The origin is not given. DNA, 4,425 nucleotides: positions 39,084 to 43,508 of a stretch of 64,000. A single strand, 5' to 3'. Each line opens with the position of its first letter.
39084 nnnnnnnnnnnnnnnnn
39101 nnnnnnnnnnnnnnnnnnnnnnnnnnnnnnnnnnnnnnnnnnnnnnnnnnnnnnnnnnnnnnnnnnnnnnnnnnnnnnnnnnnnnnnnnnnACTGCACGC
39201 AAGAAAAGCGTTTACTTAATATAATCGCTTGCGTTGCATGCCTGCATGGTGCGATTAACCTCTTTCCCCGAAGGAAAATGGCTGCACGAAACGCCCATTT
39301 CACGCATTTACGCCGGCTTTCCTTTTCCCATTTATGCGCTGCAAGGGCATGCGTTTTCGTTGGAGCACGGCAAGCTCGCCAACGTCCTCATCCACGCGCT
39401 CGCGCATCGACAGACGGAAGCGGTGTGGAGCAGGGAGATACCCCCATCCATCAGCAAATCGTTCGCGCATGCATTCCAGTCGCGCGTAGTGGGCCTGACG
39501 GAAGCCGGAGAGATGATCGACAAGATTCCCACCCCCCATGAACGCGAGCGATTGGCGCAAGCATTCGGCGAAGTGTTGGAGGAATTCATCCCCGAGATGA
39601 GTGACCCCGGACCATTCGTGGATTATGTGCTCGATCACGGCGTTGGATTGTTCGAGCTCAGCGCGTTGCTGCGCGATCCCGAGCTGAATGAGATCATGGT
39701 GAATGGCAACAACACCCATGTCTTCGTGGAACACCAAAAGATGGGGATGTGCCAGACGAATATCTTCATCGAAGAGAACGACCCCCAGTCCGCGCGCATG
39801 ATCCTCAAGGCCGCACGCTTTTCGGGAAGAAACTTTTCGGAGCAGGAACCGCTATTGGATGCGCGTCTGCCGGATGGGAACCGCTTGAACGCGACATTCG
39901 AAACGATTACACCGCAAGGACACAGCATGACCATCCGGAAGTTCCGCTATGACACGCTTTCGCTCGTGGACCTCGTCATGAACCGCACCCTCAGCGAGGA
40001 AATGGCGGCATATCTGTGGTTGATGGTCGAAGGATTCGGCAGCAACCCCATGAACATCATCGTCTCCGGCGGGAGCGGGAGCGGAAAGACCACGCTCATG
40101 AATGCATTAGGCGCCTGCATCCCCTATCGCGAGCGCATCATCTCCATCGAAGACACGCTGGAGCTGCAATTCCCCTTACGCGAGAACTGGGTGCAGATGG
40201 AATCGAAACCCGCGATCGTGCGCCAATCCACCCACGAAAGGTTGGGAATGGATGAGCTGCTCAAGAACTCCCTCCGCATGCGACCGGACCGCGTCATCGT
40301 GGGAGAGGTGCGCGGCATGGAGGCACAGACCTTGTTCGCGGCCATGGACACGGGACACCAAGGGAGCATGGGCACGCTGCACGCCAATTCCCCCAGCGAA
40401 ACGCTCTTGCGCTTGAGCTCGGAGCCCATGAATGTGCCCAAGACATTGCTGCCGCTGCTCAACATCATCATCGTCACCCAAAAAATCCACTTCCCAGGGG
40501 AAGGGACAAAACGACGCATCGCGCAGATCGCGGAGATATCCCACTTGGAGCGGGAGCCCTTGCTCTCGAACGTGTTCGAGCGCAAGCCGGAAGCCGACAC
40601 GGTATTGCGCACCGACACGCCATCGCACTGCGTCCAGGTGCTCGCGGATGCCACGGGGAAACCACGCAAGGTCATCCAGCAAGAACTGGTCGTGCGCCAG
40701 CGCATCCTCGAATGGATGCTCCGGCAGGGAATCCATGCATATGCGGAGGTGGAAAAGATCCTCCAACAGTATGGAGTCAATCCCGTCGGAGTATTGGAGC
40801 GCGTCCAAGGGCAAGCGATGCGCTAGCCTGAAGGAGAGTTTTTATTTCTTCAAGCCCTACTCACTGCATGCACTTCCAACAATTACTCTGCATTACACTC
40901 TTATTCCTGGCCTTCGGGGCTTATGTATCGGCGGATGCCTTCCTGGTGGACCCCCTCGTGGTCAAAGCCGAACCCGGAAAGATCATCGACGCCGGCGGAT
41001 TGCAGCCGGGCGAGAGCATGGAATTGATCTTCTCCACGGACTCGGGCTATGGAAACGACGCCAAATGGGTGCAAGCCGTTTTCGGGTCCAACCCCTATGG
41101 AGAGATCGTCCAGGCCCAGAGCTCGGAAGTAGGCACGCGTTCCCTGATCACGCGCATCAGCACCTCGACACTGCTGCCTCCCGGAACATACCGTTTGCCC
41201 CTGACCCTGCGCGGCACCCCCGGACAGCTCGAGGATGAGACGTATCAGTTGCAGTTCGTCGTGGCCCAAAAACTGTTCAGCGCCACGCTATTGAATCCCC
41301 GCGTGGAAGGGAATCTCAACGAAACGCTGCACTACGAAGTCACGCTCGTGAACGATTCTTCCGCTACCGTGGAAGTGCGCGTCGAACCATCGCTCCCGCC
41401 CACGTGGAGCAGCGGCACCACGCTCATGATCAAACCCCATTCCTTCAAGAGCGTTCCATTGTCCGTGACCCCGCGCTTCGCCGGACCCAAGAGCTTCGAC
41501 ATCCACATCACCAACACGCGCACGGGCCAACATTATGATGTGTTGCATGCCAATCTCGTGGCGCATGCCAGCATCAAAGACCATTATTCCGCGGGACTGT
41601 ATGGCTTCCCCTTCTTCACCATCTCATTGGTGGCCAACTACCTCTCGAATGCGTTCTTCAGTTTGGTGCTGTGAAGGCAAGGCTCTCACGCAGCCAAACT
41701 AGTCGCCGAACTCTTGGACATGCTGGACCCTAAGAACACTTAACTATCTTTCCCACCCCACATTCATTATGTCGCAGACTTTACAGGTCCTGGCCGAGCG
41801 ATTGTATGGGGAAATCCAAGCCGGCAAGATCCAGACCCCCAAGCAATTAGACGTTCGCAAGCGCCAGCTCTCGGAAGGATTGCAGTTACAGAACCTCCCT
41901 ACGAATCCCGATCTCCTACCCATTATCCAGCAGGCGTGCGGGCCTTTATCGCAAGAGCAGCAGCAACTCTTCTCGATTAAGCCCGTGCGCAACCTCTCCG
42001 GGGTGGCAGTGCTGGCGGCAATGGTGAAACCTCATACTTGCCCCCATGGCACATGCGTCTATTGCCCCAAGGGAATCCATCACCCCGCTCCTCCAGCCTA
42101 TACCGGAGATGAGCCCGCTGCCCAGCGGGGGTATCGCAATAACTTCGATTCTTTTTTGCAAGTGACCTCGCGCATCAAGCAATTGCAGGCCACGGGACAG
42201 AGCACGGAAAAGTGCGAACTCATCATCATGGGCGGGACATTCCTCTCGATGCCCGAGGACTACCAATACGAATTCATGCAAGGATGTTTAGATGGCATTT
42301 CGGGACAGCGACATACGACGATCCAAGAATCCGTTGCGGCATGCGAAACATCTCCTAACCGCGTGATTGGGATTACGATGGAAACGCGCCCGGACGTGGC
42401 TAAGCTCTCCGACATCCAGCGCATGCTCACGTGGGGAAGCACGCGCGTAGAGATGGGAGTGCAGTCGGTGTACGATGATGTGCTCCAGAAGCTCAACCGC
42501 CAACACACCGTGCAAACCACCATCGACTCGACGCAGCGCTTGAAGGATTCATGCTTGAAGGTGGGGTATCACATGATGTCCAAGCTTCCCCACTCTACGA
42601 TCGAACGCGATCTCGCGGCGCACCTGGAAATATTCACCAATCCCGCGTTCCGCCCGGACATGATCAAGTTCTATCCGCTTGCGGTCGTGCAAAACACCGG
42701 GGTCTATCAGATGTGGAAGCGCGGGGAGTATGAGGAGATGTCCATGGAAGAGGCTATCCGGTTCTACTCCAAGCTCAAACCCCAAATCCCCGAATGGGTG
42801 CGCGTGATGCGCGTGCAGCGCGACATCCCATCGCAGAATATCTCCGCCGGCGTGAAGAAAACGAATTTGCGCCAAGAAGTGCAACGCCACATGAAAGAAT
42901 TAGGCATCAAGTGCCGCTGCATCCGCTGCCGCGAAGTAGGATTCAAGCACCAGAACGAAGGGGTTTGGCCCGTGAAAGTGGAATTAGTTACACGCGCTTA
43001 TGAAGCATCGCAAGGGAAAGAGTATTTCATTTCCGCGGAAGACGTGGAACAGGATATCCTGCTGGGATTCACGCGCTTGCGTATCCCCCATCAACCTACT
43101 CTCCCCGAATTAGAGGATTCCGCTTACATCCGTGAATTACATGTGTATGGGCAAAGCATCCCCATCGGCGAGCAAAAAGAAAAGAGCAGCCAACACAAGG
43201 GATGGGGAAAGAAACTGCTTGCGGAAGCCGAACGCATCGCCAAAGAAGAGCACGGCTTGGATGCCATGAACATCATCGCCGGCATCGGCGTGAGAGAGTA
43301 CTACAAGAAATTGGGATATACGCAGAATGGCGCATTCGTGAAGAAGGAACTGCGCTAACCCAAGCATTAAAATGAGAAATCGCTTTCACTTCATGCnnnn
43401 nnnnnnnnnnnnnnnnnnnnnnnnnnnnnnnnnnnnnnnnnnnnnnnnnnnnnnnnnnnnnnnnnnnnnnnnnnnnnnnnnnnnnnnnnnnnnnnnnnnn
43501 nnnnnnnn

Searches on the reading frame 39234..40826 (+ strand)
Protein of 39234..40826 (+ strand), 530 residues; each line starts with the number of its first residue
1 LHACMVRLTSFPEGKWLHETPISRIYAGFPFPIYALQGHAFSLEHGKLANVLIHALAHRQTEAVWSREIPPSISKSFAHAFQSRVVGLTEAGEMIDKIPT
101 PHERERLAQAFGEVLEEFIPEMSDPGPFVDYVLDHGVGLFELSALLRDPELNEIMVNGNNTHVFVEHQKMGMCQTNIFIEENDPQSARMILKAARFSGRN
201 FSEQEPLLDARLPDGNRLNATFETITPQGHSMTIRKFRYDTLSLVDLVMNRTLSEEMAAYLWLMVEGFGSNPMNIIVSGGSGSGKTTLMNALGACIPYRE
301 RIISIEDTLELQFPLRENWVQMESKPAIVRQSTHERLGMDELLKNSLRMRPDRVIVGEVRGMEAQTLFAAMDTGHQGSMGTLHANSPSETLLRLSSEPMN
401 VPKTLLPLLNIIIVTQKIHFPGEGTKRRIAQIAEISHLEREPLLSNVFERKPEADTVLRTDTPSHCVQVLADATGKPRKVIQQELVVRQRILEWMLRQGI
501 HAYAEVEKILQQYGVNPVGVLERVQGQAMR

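Call 84: search_protein_families(library=pfam, proteins=[window:39234-40826:+], max_evalue=0.001)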
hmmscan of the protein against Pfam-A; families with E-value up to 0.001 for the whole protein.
window:39234-40826:+ (530 aa): 2 families
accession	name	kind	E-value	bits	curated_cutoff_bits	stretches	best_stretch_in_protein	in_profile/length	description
PF00437.27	T2SSE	-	1.1e-35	123.5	24.9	1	197-416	62-275/370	Type II/IV secretion system protein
PF13191.12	AAA_16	-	0.00088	20.3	32.6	0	270-335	22-85/167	AAA ATPase domain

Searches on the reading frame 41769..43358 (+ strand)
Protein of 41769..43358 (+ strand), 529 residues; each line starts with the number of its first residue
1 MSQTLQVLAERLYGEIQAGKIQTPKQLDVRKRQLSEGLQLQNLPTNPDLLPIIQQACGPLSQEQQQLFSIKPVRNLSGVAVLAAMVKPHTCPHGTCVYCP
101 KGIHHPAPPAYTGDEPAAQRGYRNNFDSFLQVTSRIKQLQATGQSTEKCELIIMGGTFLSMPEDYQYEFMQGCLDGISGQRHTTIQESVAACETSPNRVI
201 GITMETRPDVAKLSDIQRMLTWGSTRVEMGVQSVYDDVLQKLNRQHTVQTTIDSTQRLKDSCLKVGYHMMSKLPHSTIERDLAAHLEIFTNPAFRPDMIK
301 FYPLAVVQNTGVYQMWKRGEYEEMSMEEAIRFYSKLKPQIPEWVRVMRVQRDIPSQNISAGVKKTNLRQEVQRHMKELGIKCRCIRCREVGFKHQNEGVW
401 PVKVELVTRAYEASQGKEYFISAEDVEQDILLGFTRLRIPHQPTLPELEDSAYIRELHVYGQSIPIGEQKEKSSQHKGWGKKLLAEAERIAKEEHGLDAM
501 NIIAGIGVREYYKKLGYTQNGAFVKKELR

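Call 32: search_protein_families(library=ncbifam, proteins=[window:41769-43358:+], max_evalue=0.00001)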
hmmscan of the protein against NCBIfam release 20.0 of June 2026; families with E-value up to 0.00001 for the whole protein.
window:41769-43358:+ (529 aa): 7 families
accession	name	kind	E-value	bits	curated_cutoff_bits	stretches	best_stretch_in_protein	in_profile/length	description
TIGR01211.1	ELP3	subfamily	2.7e-189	630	350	1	14-528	4-522/522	tRNA uridine(34) 5-carboxymethylaminomethyl modification radical SAM/GNAT enzyme Elp3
TIGR01212.1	TIGR01212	equivalog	1.1e-21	77.2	180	1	197-362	107-273/302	tRNA modification radical SAM protein MnmL/YtqA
TIGR00539.1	hemN_rel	equivalog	1e-10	41.3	205.4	1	198-319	85-204/361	radical SAM family heme chaperone HemW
NF006067.1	PRK08208.1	equivalog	5.5e-09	35.5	380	1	190-320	115-243/427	STM4012 family radical SAM protein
NF004567.0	PRK05904.1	equivalog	3.4e-08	33.1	355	1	202-310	92-198/353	coproporphyrinogen III oxidase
NF005133.0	PRK06582.1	equivalog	1.5e-07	30.8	597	1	200-334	98-229/390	coproporphyrinogen III oxidase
TIGR04107.1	rSAM_HutW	equivalog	3.8e-06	26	400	1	202-334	130-261/419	heme anaerobic degradation radical SAM methyltransferase ChuW/HutW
